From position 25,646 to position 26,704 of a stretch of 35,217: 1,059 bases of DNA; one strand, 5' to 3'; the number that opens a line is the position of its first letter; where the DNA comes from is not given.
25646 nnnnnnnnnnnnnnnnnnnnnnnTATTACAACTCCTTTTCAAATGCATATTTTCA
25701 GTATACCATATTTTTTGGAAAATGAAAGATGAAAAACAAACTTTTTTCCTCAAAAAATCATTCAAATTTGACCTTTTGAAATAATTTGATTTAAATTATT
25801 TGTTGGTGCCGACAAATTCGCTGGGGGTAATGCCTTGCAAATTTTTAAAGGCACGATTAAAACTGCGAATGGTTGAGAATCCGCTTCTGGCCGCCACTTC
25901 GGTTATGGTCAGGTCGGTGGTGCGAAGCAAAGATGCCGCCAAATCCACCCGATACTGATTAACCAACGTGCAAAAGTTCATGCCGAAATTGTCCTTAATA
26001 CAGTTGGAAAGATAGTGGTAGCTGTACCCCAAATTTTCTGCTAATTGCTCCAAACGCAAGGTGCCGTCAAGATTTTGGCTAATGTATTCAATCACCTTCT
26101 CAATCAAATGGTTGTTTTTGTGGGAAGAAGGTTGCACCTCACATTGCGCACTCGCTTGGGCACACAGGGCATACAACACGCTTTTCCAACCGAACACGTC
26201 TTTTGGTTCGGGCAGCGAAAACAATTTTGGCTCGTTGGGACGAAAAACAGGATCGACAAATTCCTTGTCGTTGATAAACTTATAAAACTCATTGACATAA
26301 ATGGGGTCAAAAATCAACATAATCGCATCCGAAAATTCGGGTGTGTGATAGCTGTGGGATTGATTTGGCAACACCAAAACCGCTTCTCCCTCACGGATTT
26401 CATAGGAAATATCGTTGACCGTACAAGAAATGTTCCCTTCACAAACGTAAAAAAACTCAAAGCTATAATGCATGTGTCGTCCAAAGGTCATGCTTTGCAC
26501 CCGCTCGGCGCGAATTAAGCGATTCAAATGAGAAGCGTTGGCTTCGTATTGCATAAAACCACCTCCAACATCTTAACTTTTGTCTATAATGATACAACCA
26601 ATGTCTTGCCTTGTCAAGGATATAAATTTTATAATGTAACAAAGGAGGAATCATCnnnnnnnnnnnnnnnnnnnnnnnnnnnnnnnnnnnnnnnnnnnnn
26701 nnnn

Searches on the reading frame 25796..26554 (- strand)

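Call 4: search_protein_families(library=pfam, proteins=[window:25796-26554:-], max_evalue=0.01)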
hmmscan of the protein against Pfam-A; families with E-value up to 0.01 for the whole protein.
window:25796-26554:- (252 aa): 5 families
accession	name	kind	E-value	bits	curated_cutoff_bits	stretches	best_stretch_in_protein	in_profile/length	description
PF12833.13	HTH_18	-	5.5e-21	75.1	33.6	1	171-247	1-77/80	Helix-turn-helix domain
PF00165.29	HTH_AraC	-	2.6e-13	50.2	26.6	2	210-247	1-40/42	Bacterial regulatory helix-turn-helix proteins, AraC family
PF02311.25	AraC_binding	-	7e-09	36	21.1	1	20-73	12-65/135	AraC-like ligand binding domain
PF07883.17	Cupin_2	-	4e-08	33.3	27.2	1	23-80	10-67/70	Cupin domain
PF11699.14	CENP-C_C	-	0.0095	16.6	29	0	31-61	33-63/85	Mif2/CENP-C like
